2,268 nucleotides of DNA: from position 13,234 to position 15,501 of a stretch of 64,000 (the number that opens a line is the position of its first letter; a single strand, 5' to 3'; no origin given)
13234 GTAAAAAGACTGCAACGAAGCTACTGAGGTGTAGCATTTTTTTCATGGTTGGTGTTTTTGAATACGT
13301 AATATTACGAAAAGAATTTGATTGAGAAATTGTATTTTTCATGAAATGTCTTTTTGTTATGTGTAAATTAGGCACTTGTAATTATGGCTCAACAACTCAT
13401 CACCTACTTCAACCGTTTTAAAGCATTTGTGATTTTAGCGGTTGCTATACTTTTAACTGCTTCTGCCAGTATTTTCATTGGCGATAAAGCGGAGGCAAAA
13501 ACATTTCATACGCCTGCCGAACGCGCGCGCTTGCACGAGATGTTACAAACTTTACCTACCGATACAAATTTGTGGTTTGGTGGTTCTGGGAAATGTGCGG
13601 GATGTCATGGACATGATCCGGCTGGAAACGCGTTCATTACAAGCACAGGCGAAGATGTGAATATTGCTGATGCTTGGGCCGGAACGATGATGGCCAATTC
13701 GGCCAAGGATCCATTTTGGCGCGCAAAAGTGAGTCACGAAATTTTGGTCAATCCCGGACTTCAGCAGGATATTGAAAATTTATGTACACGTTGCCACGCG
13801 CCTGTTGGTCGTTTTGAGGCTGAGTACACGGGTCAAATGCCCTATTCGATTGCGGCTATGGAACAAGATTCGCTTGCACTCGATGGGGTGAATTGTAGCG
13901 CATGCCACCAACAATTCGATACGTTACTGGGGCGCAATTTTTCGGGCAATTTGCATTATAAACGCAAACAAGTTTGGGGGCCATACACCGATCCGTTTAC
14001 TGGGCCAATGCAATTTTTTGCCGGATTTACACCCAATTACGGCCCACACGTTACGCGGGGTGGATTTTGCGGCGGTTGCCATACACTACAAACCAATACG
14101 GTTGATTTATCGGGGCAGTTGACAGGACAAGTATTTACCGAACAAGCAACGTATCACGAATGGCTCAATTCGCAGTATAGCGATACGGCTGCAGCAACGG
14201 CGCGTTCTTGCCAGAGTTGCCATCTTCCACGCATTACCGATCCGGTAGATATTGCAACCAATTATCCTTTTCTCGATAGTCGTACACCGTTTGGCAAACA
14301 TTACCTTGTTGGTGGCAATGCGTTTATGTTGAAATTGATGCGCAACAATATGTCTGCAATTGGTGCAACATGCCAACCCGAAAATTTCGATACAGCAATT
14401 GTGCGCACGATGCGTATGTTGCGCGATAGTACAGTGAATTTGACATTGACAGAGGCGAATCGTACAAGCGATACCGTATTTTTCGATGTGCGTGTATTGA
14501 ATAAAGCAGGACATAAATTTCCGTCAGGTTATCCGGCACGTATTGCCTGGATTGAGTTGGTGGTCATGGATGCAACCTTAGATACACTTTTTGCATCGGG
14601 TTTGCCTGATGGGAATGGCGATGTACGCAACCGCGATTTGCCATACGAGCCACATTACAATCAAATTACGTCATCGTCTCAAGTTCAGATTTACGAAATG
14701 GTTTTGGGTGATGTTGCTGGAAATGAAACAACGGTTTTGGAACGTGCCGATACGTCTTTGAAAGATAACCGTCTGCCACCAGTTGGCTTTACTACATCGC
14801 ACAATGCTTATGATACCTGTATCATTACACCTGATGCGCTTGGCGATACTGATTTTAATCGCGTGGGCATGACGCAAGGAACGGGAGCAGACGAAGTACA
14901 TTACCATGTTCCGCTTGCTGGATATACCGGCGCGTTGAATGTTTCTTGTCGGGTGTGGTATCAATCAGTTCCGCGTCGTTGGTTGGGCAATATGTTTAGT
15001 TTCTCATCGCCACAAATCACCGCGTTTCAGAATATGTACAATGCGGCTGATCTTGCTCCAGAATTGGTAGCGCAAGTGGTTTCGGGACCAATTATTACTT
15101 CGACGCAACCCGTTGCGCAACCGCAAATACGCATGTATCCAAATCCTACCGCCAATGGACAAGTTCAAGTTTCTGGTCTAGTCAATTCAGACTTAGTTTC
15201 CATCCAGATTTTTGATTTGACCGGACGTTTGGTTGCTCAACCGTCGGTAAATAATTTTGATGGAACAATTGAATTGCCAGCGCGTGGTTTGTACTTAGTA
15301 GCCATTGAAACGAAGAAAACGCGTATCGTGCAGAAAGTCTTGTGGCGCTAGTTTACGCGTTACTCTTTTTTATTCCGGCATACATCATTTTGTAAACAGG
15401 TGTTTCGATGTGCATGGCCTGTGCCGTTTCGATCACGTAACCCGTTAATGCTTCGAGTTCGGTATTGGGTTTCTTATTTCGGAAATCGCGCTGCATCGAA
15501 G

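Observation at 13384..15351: Five-heme c-type cytochrome carrying a T9SS C-terminal sorting domain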

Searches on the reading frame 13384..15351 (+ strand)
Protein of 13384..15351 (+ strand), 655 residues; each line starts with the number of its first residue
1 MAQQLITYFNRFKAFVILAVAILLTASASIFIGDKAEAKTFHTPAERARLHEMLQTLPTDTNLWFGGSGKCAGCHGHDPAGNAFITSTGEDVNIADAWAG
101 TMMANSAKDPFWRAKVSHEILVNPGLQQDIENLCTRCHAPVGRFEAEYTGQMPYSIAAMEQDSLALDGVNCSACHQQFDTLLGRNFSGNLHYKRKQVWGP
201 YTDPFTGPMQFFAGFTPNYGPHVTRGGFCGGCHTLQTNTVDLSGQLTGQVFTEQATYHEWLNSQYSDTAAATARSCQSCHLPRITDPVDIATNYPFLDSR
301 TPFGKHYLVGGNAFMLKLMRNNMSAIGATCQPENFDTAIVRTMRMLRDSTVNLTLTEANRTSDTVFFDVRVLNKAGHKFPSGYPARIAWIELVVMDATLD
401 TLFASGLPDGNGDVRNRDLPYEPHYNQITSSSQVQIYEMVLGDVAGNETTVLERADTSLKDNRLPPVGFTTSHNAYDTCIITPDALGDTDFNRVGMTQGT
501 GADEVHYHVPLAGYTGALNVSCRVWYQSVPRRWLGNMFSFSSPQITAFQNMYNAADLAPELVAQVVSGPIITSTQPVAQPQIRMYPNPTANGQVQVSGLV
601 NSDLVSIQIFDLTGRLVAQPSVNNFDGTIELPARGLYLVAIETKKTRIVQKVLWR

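Call 3: search_protein_families(library=pfam, proteins=[window:13384-15351:+], max_evalue=0.1)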
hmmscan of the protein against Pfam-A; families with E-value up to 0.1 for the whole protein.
window:13384-15351:+ (655 aa): 8 families
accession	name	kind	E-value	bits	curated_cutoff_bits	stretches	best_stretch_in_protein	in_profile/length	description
PF18962.6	Por_Secre_tail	-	8.3e-09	36.1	27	1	584-652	1-73/75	Secretion system C-terminal sorting domain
PF14522.11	Cytochrome_C7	-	2.1e-05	24.7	24.8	1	163-280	8-66/67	Cytochrome c7 and related cytochrome c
PF13435.11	Cytochrome_C554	-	6.5e-05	24.2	20.8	1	71-175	2-83/84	Cytochrome c554 and c-prime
PF22113.1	Mtrc-MtrF_II-IV_dom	-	7.2e-05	22.8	30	0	229-281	84-128/176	Outer membrane cytochrome MtrC/MtrF-like, domains II/IV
PF03264.19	Cytochrom_NNT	-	0.00097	19.3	24.1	0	66-177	63-166/174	NapC/NirT cytochrome c family, N-terminal region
PF14537.11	Cytochrom_c3_2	-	0.0037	18.1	25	0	130-179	25-68/79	Cytochrome c3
PF09699.15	Paired_CXXCH_1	-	0.016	15.4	20.6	0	126-140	24-38/41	Doubled CXXCH motif (Paired_CXXCH_1)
PF09630.15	DUF2024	-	0.045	14.1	27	0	258-289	37-68/81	Domain of unknown function (DUF2024)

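Call 4: search_protein_families(library=ncbifam, proteins=[window:13384-15351:+], max_evalue=0.1)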
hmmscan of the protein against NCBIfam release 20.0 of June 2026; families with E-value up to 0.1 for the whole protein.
window:13384-15351:+ (655 aa): 8 families
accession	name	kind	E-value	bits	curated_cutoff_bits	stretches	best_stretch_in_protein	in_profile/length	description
TIGR04183.1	Por_Secre_tail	domain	5e-11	42.4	23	1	584-652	1-69/72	T9SS type A sorting domain-containing protein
NF038113.1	T9SSA_dep_M36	equivalog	5.9e-07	28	885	1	573-654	784-868/869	T9SS-dependent M36 family metallopeptidase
NF040886.1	cyt_C_like_Sec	equivalog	0.00022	20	250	1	134-281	107-251/423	multiheme c-type cytochrome (seleno)protein ExtKL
TIGR03153.1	cytochr_NrfH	equivalog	0.0025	17.9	134.2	1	23-177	7-135/138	cytochrome c nitrite reductase small subunit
TIGR01904.2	GSu_C4xC__C2xCH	domain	0.0028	17.4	27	1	55-87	35-67/73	CxxxxCH/CxxCH domain c-type cytochrome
NF045713.1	CxxCH_16_HmcA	equivalog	0.045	12.3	400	0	162-280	70-181/541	sulfate respiration complex hexadecaheme cytochrome HmcA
NF033708.1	T9SS_Cterm_ChiA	domain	0.069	13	40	0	606-652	3-52/55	T9SS sorting signal type C domain-containing protein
TIGR01905.1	paired_CXXCH_1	subfamily_domain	0.087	12.8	25.2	0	125-139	23-37/41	doubled CXXCH domain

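Call 5: find_homologous_proteins(query=window:13384-15351:+, max_evalue=0.00001)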
Query window:13384-15351:+ (655 aa): 4403 proteins with E <= 0.00001 among 8000 candidates; the best 120 are listed.
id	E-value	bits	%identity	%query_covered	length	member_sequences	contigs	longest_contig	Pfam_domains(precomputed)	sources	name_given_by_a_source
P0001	0.0e+0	1496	97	100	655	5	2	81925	PF18962.8,PF14522.12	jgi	jgi:hypothetical protein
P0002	1.1e-283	961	62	100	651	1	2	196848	PF18962.8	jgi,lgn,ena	-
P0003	6.4e-281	952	61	100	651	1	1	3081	PF18962.8,PF14522.12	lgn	-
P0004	1.4e-274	931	62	99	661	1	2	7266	PF14522.12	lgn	-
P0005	2.1e-270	917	62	95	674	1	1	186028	PF14522.12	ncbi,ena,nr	ncbi:MAG: hypothetical protein FD123_1952 [Bacteroidetes bacterium]|nr:MAG: hypothetical protein FD1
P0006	1.7e-269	914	61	99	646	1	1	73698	PF18962.8,PF14522.12,PF22113.2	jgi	jgi:hypothetical protein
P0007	6.9e-267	905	59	98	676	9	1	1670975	PF14522.12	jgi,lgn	jgi:hypothetical protein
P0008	1.0e-266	905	60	99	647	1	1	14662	PF18962.8,PF14522.12,PF22113.2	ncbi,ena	-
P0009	1.1e-263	895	58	100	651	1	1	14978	PF14522.12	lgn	-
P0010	2.2e-262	890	59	99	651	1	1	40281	PF14522.12,PF22113.2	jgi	jgi:Cytochrome c554 and c-prime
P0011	1.4e-261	888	58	99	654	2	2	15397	PF18962.8,PF14522.12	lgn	-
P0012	1.7e-259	881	59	99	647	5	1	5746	PF18962.8,PF14522.12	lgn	-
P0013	3.6e-259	880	59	99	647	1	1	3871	PF14522.12,PF22113.2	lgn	-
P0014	1.2e-258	878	59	98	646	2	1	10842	PF14522.12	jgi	jgi:hypothetical protein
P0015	3.4e-258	877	59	99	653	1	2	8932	PF14522.12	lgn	-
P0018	2.7e-256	870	58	98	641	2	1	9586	PF18962.8,PF14522.12,PF22113.2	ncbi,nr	ncbi:MAG TPA: T9SS type A sorting domain-containing protein [Bacteroidia bacterium]|nr:T9SS type A s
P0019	3.5e-256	870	59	99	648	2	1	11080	PF18962.8,PF14522.12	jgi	jgi:hypothetical protein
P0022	1.2e-255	868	58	98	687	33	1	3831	PF18962.8,PF14522.12,PF22113.2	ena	-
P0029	1.5e-250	851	57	99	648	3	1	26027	PF18962.8,PF14522.12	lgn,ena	-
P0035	3.8e-249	847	58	99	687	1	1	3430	PF18962.8,PF14522.12,PF22113.2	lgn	-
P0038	5.0e-246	836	56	99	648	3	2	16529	PF18962.8,PF22113.2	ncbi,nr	ncbi:MAG: T9SS type A sorting domain-containing protein [Bacteroidota bacterium]|nr:T9SS type A sort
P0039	6.2e-246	836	56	99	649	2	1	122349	PF18962.8,PF14522.12,PF22113.2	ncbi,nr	ncbi:MAG: T9SS type A sorting domain-containing protein [Bacteroidetes bacterium]|nr:T9SS type A sor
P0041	9.4e-245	832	56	99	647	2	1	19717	PF18962.8,PF14522.12,PF22113.2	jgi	jgi:hypothetical protein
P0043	3.5e-243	827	56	97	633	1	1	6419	PF18962.8,PF14522.12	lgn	-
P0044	1.3e-242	825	57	99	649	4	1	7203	PF18962.8,PF14522.12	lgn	-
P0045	2.0e-242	824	55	99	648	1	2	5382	PF18962.8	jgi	jgi:hypothetical protein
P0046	3.1e-241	820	56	99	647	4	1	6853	PF18962.8,PF14522.12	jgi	jgi:hypothetical protein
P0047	3.6e-241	820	56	99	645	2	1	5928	PF18962.8,PF14522.12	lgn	-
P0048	2.4e-240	818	55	99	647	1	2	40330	PF18962.8,PF14522.12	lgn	-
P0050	1.1e-235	802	55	99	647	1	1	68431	PF09699.16,PF18962.8,PF14522.12,PF22113.2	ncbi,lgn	-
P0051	3.6e-233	794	54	100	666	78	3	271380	PF18962.8,PF14522.12,PF22113.2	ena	-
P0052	5.0e-233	793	58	92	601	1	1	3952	PF18962.8,PF14522.12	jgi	jgi:hypothetical protein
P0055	5.1e-229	780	55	96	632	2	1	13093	PF18962.8,PF14522.12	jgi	jgi:hypothetical protein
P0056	9.4e-228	776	56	97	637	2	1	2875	PF18962.8,PF14522.12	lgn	-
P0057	3.7e-227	774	55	94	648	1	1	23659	PF18962.8,PF14522.12,PF22113.2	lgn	-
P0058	1.6e-226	772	54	98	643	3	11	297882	PF18962.8,PF00034.27,PF14522.12,PF22113.2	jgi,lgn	jgi:cytochrome c553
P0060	4.0e-224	764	52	98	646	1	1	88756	PF18962.8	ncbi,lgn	-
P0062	3.0e-221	754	53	98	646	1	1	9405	PF18962.8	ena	-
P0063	6.1e-221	753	53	98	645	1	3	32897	PF18962.8,PF14522.12,PF22113.2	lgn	-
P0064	8.6e-219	746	52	99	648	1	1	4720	PF18962.8,PF14522.12,PF22113.2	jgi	jgi:hypothetical protein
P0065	3.4e-217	741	54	94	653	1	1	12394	PF18962.8,PF14522.12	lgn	-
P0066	4.4e-217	741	50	98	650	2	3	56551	PF18962.8,PF14522.12,PF22113.2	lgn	-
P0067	6.8e-216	737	53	96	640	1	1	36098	PF18962.8,PF14522.12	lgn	-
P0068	1.2e-215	736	53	98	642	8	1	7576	PF13435.12,PF22113.2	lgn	-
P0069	2.0e-215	735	50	98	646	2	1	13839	PF18962.8,PF14522.12,PF22113.2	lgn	-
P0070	5.7e-214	730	50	98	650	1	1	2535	PF18962.8,PF14522.12,PF22113.2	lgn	-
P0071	2.6e-212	725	51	94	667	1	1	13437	PF18962.8,PF14522.12,PF22113.2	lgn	-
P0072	4.5e-212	724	50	98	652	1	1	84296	PF18962.8,PF14522.12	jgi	-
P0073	4.9e-211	721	51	98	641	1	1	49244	PF18962.8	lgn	-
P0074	1.4e-208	713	51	96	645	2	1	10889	PF18962.8,PF14522.12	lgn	-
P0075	8.8e-207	707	50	96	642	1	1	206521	PF18962.8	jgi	jgi:hypothetical protein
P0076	5.7e-206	704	49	98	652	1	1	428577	PF18962.8,PF14522.12,PF22113.2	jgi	jgi:cytochrome c553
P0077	1.2e-204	700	50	98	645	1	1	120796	PF13435.12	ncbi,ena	-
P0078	1.6e-203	696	49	99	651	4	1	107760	PF18962.8,PF14522.12,PF22113.2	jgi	jgi:hypothetical protein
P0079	1.2e-202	693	49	98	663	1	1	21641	PF18962.8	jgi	jgi:hypothetical protein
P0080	1.4e-202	693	54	87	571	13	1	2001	PF18962.8,PF14522.12,PF22113.2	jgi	jgi:hypothetical protein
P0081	1.6e-202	693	49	96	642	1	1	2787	PF18962.8,PF14522.12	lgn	-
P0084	1.1e-201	690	49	98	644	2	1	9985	PF18962.8,PF14522.12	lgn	-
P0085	2.1e-201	689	50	97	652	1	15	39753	PF18962.8,PF14522.12,PF22113.2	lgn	-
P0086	2.4e-201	689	50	96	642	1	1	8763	PF18962.8,PF14522.12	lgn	-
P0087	1.0e-200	687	49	99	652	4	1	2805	PF18962.8,PF14522.12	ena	-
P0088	2.1e-200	686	49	98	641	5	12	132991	PF18962.8,PF14522.12,PF22113.2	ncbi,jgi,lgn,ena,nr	ncbi:MAG TPA: hypothetical protein DEP18_01410 [Flavobacteriales bacterium]|nr:hypothetical protein 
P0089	3.5e-200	685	50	98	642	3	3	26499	PF18962.8,PF14522.12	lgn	-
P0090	7.6e-200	684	49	96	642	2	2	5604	PF18962.8,PF14522.12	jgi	jgi:Secretion system C-terminal sorting domain/Cytochrome c554 and c-prime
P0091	7.8e-200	684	48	97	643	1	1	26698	PF18962.8,PF14522.12,PF22113.2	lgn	-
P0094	2.0e-199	682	47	98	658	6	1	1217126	-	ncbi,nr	ncbi:MAG: T9SS type A sorting domain-containing protein [Flavobacteriales bacterium]|nr:T9SS type A 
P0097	4.8e-198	678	51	93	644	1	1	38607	PF14537.12,PF18962.8,PF14522.12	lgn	-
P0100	1.1e-197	677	49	98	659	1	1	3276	PF18962.8,PF14522.12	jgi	jgi:hypothetical protein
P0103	3.9e-197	675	51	93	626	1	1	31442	PF18962.8,PF14522.12,PF22113.2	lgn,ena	-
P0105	7.8e-197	674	47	98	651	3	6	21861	PF18962.8,PF14522.12,PF22113.2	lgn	-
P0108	1.5e-196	673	48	98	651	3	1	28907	PF18962.8,PF14522.12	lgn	-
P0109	1.6e-196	673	48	99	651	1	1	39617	PF18962.8,PF14522.12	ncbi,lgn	-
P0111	5.7e-196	671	49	94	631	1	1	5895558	PF14537.12,PF18962.8,PF14522.12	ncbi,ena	-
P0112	2.3e-195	669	52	93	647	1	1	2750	PF18962.8,PF14522.12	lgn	-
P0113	2.3e-195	669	51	92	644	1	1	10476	PF18962.8,PF14522.12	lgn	-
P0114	3.3e-195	668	47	97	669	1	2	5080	PF18962.8,PF14522.12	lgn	-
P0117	9.3e-195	667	48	99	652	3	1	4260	PF18962.8,PF00034.27,PF22113.2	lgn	-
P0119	2.6e-194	665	49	93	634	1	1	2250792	PF18962.8,PF14522.12,PF22113.2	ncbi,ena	-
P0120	5.1e-194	664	48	98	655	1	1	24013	PF18962.8,PF14522.12,PF22113.2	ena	-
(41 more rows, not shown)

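Call 6: search_solved_structures(query=window:13384-15351:+, max_evalue=1, show_alignments=2)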
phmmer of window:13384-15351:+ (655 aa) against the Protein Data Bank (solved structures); distinct sequences matched with E-value up to 1: 2.
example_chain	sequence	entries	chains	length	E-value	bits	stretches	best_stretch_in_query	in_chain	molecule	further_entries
5jvk_A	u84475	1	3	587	0.35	12.4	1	564-653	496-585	Uncharacterized protein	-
8glj_D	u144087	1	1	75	0.6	11.6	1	583-643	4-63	Por secretion system C-terminal sorting domain-containing protein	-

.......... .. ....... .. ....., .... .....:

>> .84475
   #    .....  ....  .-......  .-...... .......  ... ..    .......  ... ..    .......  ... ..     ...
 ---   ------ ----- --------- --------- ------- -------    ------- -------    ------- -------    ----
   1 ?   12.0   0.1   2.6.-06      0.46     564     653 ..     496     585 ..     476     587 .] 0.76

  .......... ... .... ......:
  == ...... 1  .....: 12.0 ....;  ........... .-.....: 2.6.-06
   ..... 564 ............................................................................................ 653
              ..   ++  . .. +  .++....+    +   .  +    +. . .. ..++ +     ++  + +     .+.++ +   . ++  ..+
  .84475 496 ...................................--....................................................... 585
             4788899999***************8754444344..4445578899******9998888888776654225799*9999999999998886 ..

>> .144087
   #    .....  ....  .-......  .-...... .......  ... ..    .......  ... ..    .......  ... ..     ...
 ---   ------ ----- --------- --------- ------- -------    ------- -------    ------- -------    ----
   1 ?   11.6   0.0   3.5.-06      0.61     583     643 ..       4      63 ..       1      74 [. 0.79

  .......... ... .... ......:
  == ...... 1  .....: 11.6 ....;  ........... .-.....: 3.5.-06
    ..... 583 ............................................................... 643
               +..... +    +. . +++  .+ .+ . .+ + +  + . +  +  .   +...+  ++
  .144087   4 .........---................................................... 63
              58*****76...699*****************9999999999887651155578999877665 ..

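Call 10: find_encoding_contigs(protein=window:13384-15351:+, flank=10000, max_places=4)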
Protein window:13384-15351:+ (655 aa): no gene with exactly this product is on record in the collection.

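Call 11: find_encoding_contigs(protein=P0001, flank=10000, max_places=2)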
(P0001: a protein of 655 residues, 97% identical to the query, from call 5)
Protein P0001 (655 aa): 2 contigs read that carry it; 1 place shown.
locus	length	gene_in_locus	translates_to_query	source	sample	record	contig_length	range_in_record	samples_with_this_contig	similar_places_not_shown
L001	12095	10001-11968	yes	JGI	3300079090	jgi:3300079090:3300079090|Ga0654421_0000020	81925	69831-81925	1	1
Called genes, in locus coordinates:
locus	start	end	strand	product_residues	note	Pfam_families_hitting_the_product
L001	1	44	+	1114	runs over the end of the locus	PF26550:Tricorn_2nd, PF07676:PD40 (faint), PF26549:Tricorn_N (weak)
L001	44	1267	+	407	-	PF01546:Peptidase_M20, PF07687:M20_dimer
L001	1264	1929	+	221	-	PF04055:Radical_SAM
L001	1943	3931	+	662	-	PF07719:TPR_2 (faint), PF13181:TPR_8 (faint), PF13428:TPR_14 (faint), PF13432:TPR_16 (faint), PF14559:TPR_19 (weak), PF07676:PD40, PF00691:OmpA, PF05359:DUF748 (weak), +2 more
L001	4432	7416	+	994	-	PF00675:Peptidase_M16, PF05193:Peptidase_M16_C, PF16187:Peptidase_M16_M, PF00675:Peptidase_M16, PF05193:Peptidase_M16_C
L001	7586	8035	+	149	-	PF00583:Acetyltransf_1, PF13673:Acetyltransf_10, PF13508:Acetyltransf_7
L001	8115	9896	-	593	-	PF01839:FG-GAP (faint), PF13517:FG-GAP_3, PF07593:UnbV_ASPIC, PF18962:Por_Secre_tail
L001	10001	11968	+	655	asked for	PF14522:Cytochrome_C7 (faint), PF18962:Por_Secre_tail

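Call 12: find_encoding_contigs(protein=P0094, flank=10000, max_places=2)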
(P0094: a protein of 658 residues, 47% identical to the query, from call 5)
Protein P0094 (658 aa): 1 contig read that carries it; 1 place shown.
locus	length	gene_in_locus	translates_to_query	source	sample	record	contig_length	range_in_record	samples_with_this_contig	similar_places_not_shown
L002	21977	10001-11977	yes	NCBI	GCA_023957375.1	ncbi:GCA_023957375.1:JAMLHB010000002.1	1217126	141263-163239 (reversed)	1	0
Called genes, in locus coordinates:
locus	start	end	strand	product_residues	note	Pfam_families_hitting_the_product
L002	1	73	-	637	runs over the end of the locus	PF16177:ACAS_N, PF00501:AMP-binding, PF13193:AMP-binding_C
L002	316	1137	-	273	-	PF00288:GHMP_kinases_N, PF08544:GHMP_kinases_C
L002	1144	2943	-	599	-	PF03600:CitMHS, PF16980:CitMHS_2 (weak), PF02080:TrkA_C, PF00939:Na_sulph_symp, PF06808:DctM (weak), PF03600:CitMHS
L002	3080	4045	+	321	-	PF03255:ACCA, PF01039:Carboxyl_trans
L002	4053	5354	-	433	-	PF17957:Big_7 (weak)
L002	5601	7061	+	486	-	PF00772:DnaB, PF13481:AAA_25, PF03796:DnaB_C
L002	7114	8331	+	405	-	-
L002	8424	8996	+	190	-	PF18347:DUF5606, PF21186:DUF6852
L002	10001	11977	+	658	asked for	-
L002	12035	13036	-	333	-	PF24827:AstE_AspA_cat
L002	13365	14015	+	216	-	PF00697:PRAI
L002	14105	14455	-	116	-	PF01934:HepT-like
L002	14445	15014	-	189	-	PF01381:HTH_3, PF13560:HTH_31, PF01909:NTP_transf_2, PF18765:Polbeta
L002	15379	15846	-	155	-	-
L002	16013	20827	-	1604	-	PF00270:DEAD, PF00271:Helicase_C, PF00580:UvrD-helicase, PF13245:AAA_19, PF13604:AAA_30 (weak), PF00580:UvrD-helicase, PF13361:UvrD_C, PF13538:UvrD_C_2, +3 more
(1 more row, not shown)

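Call 13: find_encoding_contigs(protein=P0111, flank=10000, max_places=2)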
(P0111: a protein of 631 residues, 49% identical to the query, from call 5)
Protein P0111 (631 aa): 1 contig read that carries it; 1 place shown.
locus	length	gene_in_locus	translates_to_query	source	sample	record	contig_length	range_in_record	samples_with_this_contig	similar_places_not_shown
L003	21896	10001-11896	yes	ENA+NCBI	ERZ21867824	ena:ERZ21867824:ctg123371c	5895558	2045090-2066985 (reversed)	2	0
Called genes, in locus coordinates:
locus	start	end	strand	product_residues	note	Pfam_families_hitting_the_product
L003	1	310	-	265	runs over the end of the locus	PF00696:AA_kinase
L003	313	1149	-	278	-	PF00696:AA_kinase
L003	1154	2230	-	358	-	PF02361:CbiQ (weak)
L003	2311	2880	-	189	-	-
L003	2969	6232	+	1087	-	PF14870:PSII_BNR (faint), PF02012:BNR (faint), PF25852:DUF6242_C (faint), PF13088:BNR_2 (faint), PF24316:Tli3 (faint), PF15902:Sortilin-Vps10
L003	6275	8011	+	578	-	PF08757:CotH, PF18962:Por_Secre_tail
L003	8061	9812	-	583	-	PF13517:FG-GAP_3, PF07593:UnbV_ASPIC, PF18962:Por_Secre_tail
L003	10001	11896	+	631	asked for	PF14522:Cytochrome_C7 (faint), PF14537:Cytochrom_c3_2 (faint), PF18962:Por_Secre_tail (weak)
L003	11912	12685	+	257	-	-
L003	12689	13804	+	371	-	PF01757:Acyl_transf_3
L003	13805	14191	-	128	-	PF09345:SiaC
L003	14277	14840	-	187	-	PF05118:Asp_Arg_Hydrox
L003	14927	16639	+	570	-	PF01839:FG-GAP (faint), PF13517:FG-GAP_3, PF07593:UnbV_ASPIC, PF18962:Por_Secre_tail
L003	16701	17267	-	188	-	-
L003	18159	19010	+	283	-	PF14521:Aspzincin_M35 (weak)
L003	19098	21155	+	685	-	PF07705:CARDB (faint), PF01186:Lysyl_oxidase (weak), PF19081:Ig_7, PF18962:Por_Secre_tail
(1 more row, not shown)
